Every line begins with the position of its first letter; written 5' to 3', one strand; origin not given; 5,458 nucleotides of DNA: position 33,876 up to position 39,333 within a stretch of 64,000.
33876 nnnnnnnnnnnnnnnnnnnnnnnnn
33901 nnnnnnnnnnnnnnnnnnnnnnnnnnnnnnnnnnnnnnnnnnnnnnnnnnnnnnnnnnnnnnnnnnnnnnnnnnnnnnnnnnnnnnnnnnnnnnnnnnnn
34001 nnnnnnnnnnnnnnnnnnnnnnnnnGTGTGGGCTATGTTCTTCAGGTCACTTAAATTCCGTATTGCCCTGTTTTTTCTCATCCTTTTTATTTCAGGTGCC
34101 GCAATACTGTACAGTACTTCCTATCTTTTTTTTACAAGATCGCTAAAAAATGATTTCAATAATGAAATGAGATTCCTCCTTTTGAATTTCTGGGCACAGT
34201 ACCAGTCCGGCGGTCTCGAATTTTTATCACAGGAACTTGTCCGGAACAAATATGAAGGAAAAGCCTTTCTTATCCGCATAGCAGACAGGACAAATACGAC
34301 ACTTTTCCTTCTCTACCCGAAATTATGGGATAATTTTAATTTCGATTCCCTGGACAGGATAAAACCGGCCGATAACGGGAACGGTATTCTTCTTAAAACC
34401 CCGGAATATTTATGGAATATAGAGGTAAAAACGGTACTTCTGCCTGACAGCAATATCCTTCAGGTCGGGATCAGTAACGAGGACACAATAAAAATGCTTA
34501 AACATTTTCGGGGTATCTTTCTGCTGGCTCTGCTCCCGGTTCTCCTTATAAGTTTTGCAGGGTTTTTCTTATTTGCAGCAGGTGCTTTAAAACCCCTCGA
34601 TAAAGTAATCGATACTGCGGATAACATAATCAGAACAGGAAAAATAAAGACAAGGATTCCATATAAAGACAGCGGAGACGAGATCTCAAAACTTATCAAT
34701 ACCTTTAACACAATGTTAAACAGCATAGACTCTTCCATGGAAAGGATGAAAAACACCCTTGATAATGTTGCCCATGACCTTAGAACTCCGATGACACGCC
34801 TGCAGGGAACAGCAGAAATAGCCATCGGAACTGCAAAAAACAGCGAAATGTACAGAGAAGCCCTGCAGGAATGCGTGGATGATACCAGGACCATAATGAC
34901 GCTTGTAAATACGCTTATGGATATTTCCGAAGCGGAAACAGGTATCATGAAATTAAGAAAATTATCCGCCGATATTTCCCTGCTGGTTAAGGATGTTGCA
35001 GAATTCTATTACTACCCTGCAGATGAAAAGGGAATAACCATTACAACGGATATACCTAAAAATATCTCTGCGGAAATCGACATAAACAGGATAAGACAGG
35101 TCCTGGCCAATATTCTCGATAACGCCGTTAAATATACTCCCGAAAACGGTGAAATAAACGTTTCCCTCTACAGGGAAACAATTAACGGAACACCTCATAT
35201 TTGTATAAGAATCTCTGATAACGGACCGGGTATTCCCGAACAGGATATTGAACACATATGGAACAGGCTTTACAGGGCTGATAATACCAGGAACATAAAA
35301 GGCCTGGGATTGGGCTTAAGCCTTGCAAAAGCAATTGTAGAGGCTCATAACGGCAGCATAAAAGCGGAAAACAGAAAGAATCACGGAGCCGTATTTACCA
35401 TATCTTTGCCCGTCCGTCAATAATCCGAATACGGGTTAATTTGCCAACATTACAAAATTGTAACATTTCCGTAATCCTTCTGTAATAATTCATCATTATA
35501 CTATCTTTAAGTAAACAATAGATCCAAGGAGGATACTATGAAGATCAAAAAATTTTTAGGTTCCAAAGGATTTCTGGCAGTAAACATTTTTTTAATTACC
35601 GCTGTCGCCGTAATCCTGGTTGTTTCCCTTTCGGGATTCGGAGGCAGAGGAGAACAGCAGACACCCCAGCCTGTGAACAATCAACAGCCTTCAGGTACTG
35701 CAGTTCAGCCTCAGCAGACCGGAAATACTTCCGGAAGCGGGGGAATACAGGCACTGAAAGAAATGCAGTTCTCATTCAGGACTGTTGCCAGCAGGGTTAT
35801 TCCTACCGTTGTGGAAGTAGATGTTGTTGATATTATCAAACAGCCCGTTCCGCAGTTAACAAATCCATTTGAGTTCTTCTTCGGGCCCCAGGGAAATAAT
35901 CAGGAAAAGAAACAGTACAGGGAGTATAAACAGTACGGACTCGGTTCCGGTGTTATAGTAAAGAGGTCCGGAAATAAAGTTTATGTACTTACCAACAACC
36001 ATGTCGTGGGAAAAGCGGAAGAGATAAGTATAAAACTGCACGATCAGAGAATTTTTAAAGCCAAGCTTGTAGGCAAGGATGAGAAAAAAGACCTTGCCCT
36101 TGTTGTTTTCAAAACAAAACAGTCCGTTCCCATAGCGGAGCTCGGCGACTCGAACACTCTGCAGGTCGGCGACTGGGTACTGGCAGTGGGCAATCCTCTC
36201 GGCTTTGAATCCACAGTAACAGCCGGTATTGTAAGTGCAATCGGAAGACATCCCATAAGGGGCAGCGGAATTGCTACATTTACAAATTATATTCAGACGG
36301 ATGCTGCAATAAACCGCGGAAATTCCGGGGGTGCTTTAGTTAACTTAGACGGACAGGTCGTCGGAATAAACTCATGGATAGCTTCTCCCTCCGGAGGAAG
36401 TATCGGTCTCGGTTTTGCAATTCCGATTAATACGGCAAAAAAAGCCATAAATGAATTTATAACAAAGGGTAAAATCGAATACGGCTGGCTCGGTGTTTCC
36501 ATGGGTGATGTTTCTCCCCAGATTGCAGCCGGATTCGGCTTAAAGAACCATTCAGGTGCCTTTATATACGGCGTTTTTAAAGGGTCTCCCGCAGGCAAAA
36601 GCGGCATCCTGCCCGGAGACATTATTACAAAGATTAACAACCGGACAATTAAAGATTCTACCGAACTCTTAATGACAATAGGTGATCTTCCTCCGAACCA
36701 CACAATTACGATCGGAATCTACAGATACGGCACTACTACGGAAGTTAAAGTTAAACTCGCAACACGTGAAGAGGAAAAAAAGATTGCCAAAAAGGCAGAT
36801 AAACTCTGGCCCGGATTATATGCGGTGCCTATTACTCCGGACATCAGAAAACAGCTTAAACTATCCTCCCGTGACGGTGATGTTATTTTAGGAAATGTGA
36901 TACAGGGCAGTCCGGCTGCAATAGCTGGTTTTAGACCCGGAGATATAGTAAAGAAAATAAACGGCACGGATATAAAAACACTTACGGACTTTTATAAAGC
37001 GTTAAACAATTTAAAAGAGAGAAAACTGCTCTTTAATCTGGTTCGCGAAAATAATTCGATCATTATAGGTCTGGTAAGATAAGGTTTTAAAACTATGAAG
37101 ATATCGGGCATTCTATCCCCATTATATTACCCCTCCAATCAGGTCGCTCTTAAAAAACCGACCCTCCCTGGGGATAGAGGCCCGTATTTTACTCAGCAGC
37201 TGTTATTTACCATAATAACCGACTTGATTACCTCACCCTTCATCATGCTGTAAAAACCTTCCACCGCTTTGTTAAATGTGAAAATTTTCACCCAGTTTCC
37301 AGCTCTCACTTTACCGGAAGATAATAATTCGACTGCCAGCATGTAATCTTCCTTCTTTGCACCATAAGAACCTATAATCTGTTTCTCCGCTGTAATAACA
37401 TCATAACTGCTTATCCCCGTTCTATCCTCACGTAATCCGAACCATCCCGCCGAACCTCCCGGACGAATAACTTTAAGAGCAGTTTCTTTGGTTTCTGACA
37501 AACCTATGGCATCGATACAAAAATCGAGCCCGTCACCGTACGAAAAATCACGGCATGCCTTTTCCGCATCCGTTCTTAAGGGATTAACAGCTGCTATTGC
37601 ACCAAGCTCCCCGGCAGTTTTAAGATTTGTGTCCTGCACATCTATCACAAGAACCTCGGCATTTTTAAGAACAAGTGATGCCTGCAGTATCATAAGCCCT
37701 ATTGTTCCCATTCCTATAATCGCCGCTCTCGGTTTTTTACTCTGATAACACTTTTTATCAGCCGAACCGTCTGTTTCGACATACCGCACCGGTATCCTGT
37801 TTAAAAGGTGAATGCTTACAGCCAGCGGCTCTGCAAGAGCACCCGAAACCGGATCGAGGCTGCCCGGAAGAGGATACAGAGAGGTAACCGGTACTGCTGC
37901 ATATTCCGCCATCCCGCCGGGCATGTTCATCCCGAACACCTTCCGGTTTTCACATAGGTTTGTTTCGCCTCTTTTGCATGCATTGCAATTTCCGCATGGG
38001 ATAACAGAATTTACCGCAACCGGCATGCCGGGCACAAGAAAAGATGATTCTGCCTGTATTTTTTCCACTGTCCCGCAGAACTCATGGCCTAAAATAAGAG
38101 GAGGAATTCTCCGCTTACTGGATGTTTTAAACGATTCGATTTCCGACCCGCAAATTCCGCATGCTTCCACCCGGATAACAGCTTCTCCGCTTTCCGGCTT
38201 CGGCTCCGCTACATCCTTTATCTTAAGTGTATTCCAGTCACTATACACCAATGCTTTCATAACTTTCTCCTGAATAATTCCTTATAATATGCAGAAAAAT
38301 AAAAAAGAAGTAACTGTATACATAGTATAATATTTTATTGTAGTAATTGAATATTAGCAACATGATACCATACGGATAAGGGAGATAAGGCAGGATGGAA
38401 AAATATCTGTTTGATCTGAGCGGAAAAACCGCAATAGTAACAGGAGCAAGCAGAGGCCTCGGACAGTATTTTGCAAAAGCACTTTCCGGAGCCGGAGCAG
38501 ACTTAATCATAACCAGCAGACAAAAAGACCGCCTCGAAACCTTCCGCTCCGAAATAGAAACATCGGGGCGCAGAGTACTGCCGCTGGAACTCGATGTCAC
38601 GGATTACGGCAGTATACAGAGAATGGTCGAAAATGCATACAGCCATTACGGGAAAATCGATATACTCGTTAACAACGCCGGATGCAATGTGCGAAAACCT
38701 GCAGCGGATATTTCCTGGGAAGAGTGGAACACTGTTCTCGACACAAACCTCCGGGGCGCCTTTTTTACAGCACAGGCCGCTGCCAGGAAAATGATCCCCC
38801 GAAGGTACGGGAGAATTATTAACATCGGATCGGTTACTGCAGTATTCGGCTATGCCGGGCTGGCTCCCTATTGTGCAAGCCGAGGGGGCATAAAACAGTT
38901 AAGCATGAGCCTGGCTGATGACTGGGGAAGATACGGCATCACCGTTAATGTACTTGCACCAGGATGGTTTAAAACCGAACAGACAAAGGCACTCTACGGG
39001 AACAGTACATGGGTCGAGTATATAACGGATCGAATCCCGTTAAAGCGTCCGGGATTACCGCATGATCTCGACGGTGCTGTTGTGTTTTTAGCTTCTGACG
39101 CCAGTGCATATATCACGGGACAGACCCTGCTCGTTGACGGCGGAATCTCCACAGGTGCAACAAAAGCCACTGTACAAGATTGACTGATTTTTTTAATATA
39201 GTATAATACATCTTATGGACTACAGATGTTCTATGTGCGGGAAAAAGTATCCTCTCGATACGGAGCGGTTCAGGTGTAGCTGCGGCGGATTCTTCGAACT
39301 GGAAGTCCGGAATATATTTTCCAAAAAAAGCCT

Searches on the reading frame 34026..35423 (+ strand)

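Call 85: search_protein_families(library=pfam, proteins=[window:34026-35423:+], max_evalue=0.00001)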
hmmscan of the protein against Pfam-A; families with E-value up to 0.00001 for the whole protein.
window:34026-35423:+ (465 aa): 3 families
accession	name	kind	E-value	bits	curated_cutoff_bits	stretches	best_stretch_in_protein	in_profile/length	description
PF02518.31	HATPase_c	-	9.4e-30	103.7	26.4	1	352-464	2-110/111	Histidine kinase-, DNA gyrase B-, and HSP90-like ATPase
PF00512.31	HisKA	-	6.4e-12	45.8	26.9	1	243-306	4-66/66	His Kinase A (phospho-acceptor) domain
PF00672.30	HAMP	-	1.6e-07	32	25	1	186-234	5-51/53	HAMP domain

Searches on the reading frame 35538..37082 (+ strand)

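Call 85: search_protein_families(library=pfam, proteins=[window:35538-37082:+], max_evalue=0.00001)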
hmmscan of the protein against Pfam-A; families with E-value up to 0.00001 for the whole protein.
window:35538-37082:+ (514 aa): 6 families
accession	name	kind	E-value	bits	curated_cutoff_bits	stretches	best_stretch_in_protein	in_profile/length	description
PF13365.12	Trypsin_2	-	2.3e-32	113.1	27.6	1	136-277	1-144/144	Trypsin-like peptidase domain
PF13180.12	PDZ_2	-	4.9e-26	91.3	27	2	318-407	3-80/80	PDZ domain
PF17820.7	PDZ_6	-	2.8e-20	72.2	27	2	453-490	4-41/54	PDZ domain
PF00089.32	Trypsin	-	7.5e-20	72.1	20.6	1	147-304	34-220/220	Trypsin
PF00595.29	PDZ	-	3.9e-14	53.2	23.2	1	315-376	9-62/81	PDZ domain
PF12812.13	PDZ_1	-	7.2e-06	26.4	28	0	463-494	46-77/78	PDZ-like domain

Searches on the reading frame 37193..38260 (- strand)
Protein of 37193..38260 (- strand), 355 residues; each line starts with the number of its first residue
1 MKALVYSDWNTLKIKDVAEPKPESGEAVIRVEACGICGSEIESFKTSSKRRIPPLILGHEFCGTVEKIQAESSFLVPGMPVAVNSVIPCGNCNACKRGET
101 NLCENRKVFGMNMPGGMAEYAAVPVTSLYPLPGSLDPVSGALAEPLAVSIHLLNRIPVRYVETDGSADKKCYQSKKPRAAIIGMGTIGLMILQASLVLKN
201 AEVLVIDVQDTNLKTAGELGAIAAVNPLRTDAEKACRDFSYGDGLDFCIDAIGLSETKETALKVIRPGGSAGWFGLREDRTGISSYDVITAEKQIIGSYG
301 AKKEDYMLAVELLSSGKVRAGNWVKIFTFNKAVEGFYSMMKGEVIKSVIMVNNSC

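Call 85: search_protein_families(library=pfam, proteins=[window:37193-38260:-], max_evalue=0.00001)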
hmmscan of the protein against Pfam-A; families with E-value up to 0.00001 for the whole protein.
window:37193-38260:- (355 aa): 2 families
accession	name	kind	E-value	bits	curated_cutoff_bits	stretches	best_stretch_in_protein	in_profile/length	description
PF08240.17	ADH_N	-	5.1e-27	94.6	23.5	1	24-132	2-103/104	Alcohol dehydrogenase GroES-like domain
PF00107.32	ADH_zinc_N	-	2.6e-19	69.9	31.8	1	187-314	2-128/129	Zinc-binding dehydrogenase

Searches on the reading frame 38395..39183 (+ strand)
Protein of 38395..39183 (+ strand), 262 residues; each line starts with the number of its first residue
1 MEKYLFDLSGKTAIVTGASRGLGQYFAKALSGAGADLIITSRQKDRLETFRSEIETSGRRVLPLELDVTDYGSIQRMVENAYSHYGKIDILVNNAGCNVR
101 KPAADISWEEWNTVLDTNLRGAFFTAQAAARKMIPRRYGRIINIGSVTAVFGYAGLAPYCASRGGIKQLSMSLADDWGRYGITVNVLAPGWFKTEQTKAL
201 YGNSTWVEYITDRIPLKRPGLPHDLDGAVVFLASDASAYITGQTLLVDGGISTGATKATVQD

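Call 85: search_protein_families(library=pfam, proteins=[window:38395-39183:+], max_evalue=0.00001)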
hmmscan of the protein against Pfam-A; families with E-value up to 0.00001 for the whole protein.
window:38395-39183:+ (262 aa): 3 families
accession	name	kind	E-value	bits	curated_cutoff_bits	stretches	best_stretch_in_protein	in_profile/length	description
PF13561.12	adh_short_C2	-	1.5e-62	211.7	27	1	17-251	1-235/236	Enoyl-(Acyl carrier protein) reductase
PF00106.31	adh_short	-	4.7e-57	193.1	26.6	1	11-200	1-190/195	short chain dehydrogenase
PF08659.16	KR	-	3.3e-14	53.7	22.6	1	12-162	2-152/180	KR domain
